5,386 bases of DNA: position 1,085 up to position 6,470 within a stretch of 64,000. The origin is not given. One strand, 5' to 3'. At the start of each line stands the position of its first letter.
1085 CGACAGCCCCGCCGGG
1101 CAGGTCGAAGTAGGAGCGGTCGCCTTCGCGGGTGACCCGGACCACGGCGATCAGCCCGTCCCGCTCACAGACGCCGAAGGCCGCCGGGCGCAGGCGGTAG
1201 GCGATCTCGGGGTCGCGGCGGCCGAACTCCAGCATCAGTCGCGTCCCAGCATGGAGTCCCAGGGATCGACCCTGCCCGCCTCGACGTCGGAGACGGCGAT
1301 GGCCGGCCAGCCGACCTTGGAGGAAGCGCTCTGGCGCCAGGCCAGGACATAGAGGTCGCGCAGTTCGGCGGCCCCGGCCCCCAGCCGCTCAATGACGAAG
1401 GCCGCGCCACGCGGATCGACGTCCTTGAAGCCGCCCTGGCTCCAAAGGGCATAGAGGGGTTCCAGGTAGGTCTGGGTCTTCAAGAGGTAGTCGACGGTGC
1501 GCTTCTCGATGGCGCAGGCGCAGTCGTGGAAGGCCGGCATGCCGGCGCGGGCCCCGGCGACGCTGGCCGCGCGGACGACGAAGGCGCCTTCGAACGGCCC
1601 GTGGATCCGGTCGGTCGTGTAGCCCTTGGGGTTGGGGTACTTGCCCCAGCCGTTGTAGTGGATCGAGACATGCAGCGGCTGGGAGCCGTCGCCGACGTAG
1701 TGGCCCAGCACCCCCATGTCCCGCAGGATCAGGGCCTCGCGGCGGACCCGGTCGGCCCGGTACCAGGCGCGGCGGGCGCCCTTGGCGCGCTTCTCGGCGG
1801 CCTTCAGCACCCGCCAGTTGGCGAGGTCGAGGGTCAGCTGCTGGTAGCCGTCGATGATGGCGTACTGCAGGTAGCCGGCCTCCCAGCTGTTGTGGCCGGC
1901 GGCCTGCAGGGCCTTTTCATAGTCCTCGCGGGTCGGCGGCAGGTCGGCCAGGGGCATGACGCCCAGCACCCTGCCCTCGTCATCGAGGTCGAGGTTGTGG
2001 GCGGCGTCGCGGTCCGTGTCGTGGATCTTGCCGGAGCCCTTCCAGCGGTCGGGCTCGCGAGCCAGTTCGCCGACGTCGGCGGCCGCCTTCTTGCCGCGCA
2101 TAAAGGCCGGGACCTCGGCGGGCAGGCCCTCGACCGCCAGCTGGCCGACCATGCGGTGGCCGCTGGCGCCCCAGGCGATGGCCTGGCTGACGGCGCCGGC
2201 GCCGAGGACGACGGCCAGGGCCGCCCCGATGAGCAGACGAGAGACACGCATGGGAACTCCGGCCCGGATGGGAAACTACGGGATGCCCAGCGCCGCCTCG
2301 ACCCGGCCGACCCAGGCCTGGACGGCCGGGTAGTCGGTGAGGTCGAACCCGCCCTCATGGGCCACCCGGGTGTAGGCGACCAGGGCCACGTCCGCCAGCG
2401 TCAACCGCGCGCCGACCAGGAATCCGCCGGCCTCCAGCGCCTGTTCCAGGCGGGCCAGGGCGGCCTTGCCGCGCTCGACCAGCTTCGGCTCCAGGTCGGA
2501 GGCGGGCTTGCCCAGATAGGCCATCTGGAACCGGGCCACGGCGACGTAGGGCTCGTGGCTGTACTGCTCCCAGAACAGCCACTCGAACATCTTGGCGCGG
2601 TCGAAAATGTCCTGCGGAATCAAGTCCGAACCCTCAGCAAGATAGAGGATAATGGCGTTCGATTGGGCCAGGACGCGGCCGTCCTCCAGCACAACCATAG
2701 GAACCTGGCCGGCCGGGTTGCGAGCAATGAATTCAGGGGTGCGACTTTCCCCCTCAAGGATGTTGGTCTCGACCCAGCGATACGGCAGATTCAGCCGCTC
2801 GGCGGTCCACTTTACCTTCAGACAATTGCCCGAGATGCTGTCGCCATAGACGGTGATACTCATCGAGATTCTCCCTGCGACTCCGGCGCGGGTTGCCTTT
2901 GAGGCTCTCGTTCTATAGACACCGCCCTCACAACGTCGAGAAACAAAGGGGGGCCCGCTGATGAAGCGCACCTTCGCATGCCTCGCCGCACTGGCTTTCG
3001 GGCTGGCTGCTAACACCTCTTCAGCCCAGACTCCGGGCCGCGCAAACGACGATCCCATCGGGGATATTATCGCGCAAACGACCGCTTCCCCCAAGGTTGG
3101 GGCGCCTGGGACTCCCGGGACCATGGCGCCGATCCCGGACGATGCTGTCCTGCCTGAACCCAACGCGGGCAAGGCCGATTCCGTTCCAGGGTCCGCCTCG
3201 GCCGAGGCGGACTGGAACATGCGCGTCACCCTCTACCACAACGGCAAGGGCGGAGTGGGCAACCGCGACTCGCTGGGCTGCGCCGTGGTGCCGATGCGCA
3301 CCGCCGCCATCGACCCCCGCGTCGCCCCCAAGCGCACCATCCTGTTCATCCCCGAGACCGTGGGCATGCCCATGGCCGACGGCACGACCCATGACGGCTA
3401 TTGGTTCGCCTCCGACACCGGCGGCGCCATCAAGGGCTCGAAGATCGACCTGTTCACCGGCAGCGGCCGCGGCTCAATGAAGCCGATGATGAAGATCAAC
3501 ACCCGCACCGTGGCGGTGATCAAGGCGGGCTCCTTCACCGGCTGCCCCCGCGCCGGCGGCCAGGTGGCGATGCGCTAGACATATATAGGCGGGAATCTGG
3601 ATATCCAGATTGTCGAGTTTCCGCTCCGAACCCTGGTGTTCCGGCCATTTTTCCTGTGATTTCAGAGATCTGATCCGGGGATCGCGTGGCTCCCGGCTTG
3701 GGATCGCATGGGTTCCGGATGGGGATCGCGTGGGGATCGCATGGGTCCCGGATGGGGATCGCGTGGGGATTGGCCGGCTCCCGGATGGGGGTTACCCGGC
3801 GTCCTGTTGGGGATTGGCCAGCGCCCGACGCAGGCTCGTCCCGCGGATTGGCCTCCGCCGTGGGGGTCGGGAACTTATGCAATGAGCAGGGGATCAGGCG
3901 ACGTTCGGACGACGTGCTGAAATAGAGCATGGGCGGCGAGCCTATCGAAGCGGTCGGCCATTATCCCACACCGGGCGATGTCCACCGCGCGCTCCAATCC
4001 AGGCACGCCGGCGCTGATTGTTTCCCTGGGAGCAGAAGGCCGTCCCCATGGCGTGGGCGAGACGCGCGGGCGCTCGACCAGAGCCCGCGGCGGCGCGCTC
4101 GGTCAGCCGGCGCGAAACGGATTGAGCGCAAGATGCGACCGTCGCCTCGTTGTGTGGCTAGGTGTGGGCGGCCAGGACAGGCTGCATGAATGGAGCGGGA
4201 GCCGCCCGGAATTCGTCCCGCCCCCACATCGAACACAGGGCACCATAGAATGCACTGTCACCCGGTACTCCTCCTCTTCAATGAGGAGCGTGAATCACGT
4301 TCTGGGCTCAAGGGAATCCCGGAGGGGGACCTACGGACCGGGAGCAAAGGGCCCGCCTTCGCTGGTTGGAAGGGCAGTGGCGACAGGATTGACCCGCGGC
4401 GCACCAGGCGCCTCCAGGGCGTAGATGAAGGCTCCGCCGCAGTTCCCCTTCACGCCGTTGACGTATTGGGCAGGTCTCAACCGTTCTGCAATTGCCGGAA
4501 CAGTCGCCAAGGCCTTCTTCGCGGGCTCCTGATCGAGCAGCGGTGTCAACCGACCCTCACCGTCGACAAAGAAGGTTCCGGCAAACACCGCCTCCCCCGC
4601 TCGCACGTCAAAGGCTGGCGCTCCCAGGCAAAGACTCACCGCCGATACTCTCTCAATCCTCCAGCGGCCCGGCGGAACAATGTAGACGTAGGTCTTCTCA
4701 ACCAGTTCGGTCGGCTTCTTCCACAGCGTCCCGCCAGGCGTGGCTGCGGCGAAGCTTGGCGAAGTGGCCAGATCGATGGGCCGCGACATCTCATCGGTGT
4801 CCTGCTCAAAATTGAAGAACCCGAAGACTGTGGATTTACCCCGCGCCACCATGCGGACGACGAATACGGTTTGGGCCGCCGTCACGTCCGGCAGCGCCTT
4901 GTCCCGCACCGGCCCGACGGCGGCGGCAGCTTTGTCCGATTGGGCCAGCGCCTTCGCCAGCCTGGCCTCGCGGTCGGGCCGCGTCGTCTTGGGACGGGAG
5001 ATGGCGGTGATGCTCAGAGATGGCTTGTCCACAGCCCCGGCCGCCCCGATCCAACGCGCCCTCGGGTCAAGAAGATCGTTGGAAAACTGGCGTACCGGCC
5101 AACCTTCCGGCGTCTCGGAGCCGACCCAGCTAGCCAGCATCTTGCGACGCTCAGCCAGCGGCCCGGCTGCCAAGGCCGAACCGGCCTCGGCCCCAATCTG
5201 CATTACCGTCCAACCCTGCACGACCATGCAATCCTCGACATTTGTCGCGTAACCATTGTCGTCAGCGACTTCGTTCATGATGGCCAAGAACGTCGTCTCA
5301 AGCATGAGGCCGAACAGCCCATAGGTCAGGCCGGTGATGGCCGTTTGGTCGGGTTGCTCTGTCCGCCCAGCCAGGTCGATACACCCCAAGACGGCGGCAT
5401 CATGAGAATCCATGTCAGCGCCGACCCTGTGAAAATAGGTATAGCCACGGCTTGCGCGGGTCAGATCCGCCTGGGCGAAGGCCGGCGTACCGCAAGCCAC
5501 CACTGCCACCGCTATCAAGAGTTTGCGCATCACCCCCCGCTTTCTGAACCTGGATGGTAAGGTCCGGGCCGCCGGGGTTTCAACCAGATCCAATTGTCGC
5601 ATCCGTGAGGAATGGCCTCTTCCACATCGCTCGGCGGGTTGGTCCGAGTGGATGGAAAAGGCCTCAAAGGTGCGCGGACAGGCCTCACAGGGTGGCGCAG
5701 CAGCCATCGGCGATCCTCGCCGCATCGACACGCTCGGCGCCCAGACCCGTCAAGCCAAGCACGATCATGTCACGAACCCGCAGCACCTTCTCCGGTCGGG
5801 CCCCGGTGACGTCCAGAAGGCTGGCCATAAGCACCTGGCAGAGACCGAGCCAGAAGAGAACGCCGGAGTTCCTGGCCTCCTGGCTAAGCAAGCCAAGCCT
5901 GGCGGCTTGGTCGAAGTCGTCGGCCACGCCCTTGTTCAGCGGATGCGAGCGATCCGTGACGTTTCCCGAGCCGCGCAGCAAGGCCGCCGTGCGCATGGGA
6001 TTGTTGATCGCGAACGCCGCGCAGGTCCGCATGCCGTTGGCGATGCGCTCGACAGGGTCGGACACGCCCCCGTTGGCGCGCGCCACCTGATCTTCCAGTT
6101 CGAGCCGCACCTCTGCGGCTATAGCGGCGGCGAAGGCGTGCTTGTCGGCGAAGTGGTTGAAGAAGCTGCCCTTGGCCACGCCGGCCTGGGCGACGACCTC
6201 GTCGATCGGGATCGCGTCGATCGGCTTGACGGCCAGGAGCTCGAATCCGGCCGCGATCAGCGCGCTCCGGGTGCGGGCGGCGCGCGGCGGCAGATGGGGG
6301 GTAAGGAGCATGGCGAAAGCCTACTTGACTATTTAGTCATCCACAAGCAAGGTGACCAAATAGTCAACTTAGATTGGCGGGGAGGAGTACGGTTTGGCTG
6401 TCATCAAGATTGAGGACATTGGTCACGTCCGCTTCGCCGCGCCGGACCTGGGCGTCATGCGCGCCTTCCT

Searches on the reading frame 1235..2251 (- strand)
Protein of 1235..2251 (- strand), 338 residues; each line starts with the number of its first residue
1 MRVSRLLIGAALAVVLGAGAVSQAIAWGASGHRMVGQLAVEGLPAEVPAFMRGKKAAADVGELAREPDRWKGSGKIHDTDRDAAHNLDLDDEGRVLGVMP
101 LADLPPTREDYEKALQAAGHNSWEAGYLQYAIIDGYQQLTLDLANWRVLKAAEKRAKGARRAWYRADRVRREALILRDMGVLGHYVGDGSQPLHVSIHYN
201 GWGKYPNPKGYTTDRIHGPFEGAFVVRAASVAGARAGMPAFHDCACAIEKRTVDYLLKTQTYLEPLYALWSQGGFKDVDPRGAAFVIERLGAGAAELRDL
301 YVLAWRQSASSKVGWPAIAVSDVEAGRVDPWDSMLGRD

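Call 73: search_protein_families(library=pfam, proteins=[window:1235-2251:-], max_evalue=0.0001)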
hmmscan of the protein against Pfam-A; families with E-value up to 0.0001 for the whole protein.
window:1235-2251:- (338 aa): 1 family
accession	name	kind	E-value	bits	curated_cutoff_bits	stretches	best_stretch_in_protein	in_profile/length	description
PF02265.22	S1-P1_nuclease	-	9.9e-05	22.7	29.5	0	27-197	1-130/258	S1/P1 Nuclease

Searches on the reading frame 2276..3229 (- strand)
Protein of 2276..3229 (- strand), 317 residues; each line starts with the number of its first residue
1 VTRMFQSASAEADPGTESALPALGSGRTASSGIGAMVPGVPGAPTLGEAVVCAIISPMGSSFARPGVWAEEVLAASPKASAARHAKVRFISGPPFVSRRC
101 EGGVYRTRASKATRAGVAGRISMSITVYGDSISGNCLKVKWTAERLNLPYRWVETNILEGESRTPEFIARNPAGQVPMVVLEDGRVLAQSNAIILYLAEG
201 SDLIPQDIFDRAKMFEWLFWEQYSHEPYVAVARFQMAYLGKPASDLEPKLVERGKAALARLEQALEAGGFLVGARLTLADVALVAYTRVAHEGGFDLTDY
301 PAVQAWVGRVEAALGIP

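Call 73: search_protein_families(library=pfam, proteins=[window:2276-3229:-], max_evalue=0.0001)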
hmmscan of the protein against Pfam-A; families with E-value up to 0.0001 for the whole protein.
window:2276-3229:- (317 aa): 6 families
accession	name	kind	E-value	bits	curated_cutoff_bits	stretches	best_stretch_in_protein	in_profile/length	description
PF13409.12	GST_N_2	-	2.4e-13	50.9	25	1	133-199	2-69/70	Glutathione S-transferase, N-terminal domain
PF02798.26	GST_N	-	9.3e-12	45.5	20.9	1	124-199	2-76/76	Glutathione S-transferase, N-terminal domain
PF13417.12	GST_N_3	-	2.3e-10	41.1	22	1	128-199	2-69/75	Glutathione S-transferase, N-terminal domain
PF00043.30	GST_C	-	8.2e-09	36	20.7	1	249-312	26-91/93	Glutathione S-transferase, C-terminal domain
PF13410.11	GST_C_2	-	9e-09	35.8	24.9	1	251-309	8-69/69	Glutathione S-transferase, C-terminal domain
PF14497.11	GST_C_3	-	2.2e-06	28.3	21.6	1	252-312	29-93/104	Glutathione S-transferase, C-terminal domain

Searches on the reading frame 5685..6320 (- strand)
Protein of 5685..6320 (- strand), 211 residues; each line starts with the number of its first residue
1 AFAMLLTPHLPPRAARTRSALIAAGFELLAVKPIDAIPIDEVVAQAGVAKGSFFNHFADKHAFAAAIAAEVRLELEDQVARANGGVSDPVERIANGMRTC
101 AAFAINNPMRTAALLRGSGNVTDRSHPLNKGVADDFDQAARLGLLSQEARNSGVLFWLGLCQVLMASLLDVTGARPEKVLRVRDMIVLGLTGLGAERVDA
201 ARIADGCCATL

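Call 73: search_protein_families(library=pfam, proteins=[window:5685-6320:-], max_evalue=0.0001)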
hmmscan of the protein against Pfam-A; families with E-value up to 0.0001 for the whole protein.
window:5685-6320:- (211 aa): 1 family
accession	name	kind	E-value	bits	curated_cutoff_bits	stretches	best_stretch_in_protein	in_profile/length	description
PF00440.29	TetR_N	-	4.6e-09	36.4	24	1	21-67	1-47/47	Bacterial regulatory proteins, tetR family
